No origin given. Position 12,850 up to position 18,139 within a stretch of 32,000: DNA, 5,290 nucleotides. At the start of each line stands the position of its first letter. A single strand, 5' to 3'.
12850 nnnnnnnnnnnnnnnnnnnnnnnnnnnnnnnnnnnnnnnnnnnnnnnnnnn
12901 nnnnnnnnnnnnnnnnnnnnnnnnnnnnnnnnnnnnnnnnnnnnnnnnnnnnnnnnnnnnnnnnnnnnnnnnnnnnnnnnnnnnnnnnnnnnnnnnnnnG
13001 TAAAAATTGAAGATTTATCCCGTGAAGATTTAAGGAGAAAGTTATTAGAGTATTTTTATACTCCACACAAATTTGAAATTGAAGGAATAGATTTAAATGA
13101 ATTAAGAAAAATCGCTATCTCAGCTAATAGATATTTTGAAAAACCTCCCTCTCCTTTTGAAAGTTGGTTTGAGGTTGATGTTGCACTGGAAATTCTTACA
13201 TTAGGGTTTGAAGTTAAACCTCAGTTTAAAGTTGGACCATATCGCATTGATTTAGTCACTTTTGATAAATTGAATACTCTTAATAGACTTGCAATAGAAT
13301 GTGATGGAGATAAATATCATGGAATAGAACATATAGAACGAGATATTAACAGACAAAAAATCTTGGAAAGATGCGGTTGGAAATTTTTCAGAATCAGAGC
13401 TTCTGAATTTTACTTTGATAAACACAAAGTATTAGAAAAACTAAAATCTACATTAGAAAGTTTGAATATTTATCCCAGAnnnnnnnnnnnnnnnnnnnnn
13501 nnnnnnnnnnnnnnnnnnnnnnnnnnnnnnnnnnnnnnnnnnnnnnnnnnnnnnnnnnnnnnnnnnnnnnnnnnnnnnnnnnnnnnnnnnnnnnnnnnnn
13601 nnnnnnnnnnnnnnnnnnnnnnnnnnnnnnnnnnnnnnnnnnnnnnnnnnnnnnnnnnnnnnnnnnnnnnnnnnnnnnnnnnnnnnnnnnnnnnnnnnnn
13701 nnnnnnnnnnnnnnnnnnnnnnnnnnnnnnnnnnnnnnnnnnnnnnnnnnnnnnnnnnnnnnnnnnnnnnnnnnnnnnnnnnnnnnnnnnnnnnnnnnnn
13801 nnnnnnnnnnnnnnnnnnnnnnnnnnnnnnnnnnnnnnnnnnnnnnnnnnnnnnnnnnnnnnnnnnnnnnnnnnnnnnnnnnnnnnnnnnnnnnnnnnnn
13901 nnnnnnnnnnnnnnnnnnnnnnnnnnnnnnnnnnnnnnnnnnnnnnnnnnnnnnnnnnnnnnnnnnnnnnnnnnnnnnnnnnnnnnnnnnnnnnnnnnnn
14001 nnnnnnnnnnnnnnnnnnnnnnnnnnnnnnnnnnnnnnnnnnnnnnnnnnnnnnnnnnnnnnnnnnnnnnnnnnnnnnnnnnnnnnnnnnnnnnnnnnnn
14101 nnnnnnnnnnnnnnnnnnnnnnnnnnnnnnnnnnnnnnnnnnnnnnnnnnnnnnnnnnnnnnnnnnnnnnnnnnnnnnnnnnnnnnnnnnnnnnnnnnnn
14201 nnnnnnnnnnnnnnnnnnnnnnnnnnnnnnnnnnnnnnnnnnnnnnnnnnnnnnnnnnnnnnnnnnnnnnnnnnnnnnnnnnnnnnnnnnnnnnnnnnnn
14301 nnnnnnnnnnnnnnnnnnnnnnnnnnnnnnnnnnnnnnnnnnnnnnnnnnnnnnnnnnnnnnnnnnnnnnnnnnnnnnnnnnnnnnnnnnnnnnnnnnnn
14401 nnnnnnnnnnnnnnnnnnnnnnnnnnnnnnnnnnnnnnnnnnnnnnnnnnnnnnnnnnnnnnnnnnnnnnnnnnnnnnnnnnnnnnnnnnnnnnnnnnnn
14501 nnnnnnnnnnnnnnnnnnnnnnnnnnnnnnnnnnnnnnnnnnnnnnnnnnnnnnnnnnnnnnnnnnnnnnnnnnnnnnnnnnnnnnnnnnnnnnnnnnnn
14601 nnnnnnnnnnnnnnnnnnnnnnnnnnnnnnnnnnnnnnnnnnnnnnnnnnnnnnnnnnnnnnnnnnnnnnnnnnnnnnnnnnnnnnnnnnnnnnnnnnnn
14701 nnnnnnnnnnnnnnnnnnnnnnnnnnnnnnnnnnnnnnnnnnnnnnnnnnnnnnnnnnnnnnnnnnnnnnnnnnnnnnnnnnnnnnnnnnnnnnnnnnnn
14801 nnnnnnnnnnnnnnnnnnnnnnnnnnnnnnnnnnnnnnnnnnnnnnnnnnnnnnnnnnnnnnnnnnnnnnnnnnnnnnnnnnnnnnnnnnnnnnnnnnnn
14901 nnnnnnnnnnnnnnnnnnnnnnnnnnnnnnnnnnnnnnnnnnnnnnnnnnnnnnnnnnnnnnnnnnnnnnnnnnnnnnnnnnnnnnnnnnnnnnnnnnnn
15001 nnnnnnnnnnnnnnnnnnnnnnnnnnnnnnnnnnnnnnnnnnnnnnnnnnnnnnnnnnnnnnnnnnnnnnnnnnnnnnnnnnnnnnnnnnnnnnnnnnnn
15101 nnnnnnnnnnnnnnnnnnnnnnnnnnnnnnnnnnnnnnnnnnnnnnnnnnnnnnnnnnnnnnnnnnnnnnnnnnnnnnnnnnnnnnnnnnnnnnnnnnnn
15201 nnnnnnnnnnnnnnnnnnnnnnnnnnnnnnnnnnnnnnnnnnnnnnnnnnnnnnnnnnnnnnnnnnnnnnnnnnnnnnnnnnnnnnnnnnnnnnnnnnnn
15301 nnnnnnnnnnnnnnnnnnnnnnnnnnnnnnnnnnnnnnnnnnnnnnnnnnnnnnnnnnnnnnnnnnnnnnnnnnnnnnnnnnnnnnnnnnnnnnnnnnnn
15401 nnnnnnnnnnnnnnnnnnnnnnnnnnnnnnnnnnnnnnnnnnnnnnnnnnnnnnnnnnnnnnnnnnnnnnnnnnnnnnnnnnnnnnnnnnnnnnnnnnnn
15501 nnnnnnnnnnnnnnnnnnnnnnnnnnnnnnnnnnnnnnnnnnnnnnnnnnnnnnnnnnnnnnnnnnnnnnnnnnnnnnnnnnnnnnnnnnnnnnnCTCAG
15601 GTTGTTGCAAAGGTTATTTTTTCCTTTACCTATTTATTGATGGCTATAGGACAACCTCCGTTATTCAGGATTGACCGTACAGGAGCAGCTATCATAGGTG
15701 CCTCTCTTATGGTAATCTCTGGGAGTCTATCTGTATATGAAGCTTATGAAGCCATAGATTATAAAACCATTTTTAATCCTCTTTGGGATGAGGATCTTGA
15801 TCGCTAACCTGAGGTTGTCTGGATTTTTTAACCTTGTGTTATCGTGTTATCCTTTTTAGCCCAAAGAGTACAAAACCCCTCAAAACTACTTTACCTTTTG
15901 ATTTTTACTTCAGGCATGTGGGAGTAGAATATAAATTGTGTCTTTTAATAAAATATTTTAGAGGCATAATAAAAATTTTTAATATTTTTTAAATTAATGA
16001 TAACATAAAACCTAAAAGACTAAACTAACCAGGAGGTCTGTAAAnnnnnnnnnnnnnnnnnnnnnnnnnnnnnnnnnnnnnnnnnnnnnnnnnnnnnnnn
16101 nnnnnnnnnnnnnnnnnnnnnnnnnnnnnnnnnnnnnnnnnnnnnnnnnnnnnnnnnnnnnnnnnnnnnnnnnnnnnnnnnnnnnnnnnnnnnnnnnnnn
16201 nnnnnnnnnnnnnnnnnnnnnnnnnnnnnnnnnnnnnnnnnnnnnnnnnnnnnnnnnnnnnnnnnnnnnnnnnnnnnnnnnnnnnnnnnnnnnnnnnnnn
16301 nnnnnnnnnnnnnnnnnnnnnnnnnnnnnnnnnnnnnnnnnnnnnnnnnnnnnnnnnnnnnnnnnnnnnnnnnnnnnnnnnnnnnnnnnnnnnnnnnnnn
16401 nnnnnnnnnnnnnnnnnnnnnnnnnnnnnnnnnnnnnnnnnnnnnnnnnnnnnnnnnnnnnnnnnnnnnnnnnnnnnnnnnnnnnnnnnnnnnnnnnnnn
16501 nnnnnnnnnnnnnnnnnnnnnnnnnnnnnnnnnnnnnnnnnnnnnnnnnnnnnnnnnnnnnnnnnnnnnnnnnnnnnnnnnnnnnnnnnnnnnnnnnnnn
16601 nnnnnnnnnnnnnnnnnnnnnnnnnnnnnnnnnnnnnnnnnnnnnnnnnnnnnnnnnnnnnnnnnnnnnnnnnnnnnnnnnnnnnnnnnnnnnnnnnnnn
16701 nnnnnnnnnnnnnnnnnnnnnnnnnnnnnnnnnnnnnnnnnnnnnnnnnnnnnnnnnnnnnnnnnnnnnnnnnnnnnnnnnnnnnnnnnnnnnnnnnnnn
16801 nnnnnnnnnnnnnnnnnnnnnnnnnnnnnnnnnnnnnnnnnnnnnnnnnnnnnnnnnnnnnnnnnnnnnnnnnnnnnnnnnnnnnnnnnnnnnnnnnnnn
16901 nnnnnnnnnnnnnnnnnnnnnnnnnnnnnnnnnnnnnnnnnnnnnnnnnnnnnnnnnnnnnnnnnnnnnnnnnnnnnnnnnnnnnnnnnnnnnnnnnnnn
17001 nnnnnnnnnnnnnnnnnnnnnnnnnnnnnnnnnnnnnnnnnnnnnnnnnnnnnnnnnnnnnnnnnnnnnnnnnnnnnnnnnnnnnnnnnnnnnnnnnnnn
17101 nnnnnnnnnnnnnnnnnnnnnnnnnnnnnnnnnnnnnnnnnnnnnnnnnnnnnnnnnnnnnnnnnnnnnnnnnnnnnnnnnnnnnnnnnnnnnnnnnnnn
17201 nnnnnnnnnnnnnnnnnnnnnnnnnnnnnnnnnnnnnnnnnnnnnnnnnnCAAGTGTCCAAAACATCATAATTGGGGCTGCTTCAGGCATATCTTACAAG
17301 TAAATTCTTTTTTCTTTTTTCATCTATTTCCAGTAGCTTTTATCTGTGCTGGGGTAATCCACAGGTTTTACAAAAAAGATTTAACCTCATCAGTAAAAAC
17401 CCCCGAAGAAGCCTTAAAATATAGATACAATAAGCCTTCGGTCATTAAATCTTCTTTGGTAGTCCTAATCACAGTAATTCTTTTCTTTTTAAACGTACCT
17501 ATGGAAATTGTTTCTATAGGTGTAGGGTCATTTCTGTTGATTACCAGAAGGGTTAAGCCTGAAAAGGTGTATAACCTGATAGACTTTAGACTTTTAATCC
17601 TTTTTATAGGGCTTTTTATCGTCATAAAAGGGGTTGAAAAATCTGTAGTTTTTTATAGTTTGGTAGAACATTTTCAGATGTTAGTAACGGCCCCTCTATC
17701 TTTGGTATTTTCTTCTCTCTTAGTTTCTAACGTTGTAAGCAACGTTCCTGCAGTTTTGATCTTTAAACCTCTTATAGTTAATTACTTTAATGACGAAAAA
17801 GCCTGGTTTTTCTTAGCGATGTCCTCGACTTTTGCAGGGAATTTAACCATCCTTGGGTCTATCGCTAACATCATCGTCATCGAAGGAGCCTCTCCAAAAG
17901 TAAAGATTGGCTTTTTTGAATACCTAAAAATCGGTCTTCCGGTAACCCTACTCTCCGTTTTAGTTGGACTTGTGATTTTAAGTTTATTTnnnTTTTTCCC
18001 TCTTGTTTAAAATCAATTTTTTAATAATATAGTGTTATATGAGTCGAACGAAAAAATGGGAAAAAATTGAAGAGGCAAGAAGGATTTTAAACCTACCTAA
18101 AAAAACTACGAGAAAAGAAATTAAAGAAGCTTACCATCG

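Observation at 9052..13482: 1476-aa helicase-nuclease fusion as sole intact cargo: candidate single-gene defence system (Hhe/Nhi-like architecture)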

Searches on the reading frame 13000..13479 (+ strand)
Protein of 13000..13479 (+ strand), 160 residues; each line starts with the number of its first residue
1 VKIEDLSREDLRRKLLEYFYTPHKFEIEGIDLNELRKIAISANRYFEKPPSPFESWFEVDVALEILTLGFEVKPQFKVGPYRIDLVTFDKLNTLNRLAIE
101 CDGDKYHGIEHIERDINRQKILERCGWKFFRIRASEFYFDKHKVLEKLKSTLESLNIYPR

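Call 11: search_protein_families(library=pfam, proteins=[window:13000-13479:+], max_evalue=10)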
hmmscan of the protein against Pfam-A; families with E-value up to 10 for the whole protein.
window:13000-13479:+ (160 aa): 3 families
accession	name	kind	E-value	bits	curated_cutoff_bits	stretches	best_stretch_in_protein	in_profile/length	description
PF18741.7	MTES_1575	-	2.7e-30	104.8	38.2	1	57-152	1-96/96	REase_MTES_1575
PF04480.18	DUF559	-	3.7e-08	33.7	20.6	1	69-152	32-108/109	Protein of unknown function (DUF559)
PF10881.14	DUF2726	-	0.00093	19.4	24.7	1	81-139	57-115/126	Protein of unknown function (DUF2726)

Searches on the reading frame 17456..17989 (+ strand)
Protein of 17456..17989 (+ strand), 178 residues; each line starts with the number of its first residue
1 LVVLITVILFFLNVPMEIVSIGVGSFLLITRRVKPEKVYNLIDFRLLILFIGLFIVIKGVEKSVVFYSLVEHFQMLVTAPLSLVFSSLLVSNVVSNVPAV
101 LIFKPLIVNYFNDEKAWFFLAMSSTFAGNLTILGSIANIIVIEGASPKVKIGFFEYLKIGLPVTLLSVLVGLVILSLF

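Call 9: search_protein_families(library=pfam, proteins=[window:17456-17989:+], max_evalue=0.001)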
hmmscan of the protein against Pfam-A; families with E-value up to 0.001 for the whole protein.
window:17456-17989:+ (178 aa): 1 family
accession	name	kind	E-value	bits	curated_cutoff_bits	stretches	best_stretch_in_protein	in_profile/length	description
PF03600.22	CitMHS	-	8e-16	58.5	31.9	1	2-126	209-335/336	Citrate transporter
